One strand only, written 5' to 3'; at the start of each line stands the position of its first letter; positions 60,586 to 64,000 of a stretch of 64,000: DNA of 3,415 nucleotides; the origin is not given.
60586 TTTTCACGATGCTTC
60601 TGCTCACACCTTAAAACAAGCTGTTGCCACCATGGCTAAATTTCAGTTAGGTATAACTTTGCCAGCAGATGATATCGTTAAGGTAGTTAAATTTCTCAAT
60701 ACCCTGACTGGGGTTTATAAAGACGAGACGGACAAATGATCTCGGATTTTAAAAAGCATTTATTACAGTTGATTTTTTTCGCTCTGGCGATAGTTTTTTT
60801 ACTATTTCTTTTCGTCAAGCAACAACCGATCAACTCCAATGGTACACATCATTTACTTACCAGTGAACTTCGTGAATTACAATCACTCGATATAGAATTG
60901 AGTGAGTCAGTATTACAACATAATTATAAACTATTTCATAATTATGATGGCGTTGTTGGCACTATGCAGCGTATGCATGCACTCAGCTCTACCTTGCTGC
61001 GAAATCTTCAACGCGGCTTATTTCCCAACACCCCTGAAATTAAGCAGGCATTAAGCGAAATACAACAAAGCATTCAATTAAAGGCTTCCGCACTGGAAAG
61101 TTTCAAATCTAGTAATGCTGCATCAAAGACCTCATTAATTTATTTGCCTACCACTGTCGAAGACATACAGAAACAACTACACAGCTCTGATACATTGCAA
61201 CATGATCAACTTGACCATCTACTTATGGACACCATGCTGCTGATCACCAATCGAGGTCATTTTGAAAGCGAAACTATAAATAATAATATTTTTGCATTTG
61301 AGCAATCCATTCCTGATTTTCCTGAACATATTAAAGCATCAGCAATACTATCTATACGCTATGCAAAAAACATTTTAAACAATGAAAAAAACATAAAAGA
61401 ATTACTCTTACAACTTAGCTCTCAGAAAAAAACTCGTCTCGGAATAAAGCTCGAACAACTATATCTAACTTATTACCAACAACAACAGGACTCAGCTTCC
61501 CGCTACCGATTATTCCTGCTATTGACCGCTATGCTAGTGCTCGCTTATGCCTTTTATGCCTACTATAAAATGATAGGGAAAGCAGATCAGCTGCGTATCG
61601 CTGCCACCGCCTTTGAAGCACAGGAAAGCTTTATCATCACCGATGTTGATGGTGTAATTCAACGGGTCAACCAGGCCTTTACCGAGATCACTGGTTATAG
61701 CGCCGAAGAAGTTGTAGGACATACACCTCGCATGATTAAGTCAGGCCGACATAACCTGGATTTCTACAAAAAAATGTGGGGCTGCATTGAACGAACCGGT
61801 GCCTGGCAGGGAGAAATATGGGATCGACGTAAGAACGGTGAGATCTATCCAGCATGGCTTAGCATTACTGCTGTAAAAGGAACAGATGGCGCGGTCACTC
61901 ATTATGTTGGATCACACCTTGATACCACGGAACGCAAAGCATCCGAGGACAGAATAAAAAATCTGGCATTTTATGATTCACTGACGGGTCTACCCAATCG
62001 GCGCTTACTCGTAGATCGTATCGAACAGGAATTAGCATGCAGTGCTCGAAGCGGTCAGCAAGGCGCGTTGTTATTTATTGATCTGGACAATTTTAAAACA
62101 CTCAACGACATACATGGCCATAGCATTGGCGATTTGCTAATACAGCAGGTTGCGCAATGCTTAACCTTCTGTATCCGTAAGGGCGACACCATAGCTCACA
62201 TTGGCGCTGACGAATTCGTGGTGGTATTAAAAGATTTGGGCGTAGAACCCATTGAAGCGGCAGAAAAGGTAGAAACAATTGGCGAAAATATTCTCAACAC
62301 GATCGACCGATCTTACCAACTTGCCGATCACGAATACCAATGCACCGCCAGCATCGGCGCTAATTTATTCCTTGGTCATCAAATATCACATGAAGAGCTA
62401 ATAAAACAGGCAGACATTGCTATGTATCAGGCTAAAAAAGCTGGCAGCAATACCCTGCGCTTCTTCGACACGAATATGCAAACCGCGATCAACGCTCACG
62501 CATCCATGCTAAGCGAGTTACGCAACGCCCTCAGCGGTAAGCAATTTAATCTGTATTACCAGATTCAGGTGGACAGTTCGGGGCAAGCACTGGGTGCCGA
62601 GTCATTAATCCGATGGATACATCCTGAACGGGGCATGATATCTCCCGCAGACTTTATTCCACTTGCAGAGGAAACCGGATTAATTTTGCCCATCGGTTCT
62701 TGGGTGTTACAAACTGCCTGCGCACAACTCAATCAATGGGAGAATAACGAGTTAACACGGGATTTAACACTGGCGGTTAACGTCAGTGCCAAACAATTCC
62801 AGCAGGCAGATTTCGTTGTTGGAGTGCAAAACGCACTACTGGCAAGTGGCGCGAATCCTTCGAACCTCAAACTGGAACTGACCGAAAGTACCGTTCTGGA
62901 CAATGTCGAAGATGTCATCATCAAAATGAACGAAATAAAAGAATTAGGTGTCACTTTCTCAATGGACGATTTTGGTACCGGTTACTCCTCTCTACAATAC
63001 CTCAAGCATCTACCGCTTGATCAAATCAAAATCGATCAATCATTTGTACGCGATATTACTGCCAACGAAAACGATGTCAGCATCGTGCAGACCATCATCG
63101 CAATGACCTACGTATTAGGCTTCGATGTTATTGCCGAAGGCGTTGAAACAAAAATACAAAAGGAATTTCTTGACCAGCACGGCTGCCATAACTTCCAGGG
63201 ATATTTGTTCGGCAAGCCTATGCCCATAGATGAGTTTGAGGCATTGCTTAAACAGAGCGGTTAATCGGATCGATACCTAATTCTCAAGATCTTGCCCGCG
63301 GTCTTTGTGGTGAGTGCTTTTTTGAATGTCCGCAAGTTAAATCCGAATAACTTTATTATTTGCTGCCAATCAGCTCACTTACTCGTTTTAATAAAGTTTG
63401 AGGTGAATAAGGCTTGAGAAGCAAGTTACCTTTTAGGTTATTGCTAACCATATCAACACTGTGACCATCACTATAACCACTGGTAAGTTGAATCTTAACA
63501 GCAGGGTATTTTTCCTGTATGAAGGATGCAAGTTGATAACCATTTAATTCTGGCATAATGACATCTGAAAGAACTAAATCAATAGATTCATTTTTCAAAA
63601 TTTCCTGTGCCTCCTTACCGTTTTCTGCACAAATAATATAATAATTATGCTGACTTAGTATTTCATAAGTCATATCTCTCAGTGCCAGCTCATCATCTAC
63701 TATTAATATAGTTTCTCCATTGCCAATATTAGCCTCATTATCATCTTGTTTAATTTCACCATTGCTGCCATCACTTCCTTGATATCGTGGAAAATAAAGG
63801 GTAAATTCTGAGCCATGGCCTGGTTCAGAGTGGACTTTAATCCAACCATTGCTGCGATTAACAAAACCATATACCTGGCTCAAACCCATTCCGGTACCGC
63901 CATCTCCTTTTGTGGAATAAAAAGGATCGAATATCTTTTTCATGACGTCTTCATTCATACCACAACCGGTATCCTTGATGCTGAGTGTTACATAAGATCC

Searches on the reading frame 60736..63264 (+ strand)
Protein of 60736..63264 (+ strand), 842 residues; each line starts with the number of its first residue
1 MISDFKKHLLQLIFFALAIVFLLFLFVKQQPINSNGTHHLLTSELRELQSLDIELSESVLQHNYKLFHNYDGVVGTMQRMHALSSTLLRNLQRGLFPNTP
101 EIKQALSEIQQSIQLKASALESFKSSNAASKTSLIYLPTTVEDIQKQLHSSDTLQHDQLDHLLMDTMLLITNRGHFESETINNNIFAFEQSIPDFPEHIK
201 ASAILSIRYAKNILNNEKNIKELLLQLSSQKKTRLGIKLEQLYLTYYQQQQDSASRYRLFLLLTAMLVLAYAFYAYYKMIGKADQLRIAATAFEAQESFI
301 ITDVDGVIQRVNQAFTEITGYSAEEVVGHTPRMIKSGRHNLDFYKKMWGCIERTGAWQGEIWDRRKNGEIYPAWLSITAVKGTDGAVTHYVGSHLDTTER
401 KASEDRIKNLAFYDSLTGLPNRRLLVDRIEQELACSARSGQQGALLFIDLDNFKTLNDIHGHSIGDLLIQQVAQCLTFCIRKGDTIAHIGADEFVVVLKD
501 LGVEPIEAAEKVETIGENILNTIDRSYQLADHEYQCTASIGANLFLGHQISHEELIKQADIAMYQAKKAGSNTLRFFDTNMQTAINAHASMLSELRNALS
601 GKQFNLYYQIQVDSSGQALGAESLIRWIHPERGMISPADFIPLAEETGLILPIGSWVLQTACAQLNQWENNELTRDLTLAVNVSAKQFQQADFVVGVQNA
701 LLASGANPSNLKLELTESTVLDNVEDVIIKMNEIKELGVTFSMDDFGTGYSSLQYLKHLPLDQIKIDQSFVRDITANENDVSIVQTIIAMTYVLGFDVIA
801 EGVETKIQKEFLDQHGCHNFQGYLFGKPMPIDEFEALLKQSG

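Call 70: search_protein_families(library=ncbifam, proteins=[window:60736-63264:+], max_evalue=0.01)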
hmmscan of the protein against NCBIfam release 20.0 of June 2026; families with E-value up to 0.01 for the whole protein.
window:60736-63264:+ (842 aa): 38 families (the best 25 are shown)
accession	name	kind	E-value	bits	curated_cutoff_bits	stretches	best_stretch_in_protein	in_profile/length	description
NF045675.1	PhdiestaseDibA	equivalog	3.1e-174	580.8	980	1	279-834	70-621/623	phosphodiesterase DibA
NF007474.0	PRK10060.1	equivalog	2.2e-125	419.4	782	1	294-840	119-656/663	cyclic di-GMP phosphodiesterase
NF053781.1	cdiGMPphdstlr2612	equivalog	3.7e-106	356.1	1600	1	379-840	808-1267/1268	Tlr1612 family c-di-GMP phosphodiesterase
NF052458.1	PhdiestGepA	equivalog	1.9e-100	337.3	1200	1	399-834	413-837/840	phosphodiesterase GepA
NF008467.0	PRK11359.1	equivalog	6.1e-100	335.4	857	2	398-838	363-792/800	oxygen-sensing cyclic-di-GMP phosphodiesterase DosP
NF008807.1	PRK11829.1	equivalog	4.2e-80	269.7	733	1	414-837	245-661/670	biofilm formation regulator HmsP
NF007298.0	PRK09776.1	equivalog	2.9e-74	250.6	1135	2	365-834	638-1102/1111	diguanylate cyclase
NF052596.1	RR_EAL_PvrR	equivalog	7.9e-45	153.2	580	1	585-841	137-392/398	response regulator cyclic di-GMP phosphodiesterase PvrR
NF007839.0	PRK10551.1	equivalog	9.4e-45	153.1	461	1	593-840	266-512/518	cyclic di-GMP phosphodiesterase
NF008281.1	PRK11059.1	equivalog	7.9e-43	146.7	663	1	404-831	214-632/633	RNase E specificity factor CsrD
NF045673.1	c-di-GMPRcptLapD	equivalog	2.9e-42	144.8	1020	1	401-830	226-646/647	cyclic di-GMP receptor LapD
TIGR00254.1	GGDEF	domain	1.7e-39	135.2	37.4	1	408-576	2-166/168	diguanylate cyclase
NF007423.1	PRK09966.1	equivalog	3e-39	135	325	1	404-567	232-390/390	diguanylate cyclase DgcN/YfiN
NF051473.1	DigCycDgcsShew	equivalog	2.2e-34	119.2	400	1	407-575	131-289/291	diguanylate cyclase DgcS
NF038266.1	diguan_SiaD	equivalog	4.3e-33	114.8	290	1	405-573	88-251/252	biofilm regulation diguanylate cyclase SiaD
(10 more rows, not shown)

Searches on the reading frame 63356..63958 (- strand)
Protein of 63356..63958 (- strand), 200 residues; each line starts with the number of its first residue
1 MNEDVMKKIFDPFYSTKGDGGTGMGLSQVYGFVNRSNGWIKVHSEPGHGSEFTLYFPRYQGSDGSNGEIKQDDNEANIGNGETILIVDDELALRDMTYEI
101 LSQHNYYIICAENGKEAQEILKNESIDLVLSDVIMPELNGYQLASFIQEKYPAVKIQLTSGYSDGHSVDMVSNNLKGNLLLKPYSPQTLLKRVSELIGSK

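Call 70: search_protein_families(library=ncbifam, proteins=[window:63356-63958:-], max_evalue=0.01)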
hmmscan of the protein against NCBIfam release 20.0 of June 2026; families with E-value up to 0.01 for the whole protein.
window:63356-63958:- (200 aa): 121 families (the best 25 are shown)
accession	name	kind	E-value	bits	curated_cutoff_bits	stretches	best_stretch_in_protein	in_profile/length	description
NF010076.0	PRK13557.1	subfamily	2e-41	142.1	631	1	1-197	336-533/540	histidine kinase famiy protein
NF046020.1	HisKinCckABruc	equivalog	2.7e-40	138.1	1000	1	1-197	649-867/868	cell cycle histidine kinase CckA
NF046026.1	HisKinCckACaul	equivalog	6.5e-39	133.6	1000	1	3-195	476-674/678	cell cycle histidine kinase CckA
NF052574.1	HisKinEspCMyxo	equivalog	3.7e-26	91.5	1200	1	2-196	580-782/785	serine histidine kinase EspC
NF010411.0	PRK13837.1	equivalog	4.3e-25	87.9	647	1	1-195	619-810/828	two-component system VirA-like sensor kinase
NF041945.1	LuxN_Vibrio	equivalog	1.3e-24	86.3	1550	1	2-189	625-827/839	quorum-sensing autoinducer 1 sensor kinase/phosphatase LuxN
NF008099.0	PRK10841.1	equivalog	1.9e-19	68.9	920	2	74-150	817-893/949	two-component system sensor histidine kinase RcsC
NF052573.1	HisKinEspAMyxo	equivalog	1.1e-18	66.6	1400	1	1-154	553-705/755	serine histidine kinase EspA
TIGR02956.1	TMAO_torS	equivalog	1.6e-18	66.2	676.5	1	2-155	623-775/967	TMAO reductase system sensor histidine kinase/response regulator TorS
NF008302.0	PRK11091.1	equivalog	3.8e-17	61.7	838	1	3-155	444-599/779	aerobic respiration two-component sensor histidine kinase ArcB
NF053512.1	nitric_RR_NosR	exception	5.8e-17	61.8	400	1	84-193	1-111/422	response regulator c-di-GMP phosphodiesterase, NosR family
NF008543.0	PRK11466.1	equivalog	9.9e-16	56.7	982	1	6-157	609-758/914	TMAO reductase system sensor histidine kinase/response regulator TorS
NF046022.1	RespRegCpdRBruc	equivalog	1.1e-15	57.7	180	1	83-198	3-118/120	cell cycle two-component system response regulator CpdR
NF011874.0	PRK15347.1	equivalog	1.2e-15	56.7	852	2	84-144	693-753/921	two component system sensor kinase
NF038297.2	hybrid_HK_HrmK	equivalog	1.8e-15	56.7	725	1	15-150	414-559/607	hybrid histidine kinase/response regulator HrmK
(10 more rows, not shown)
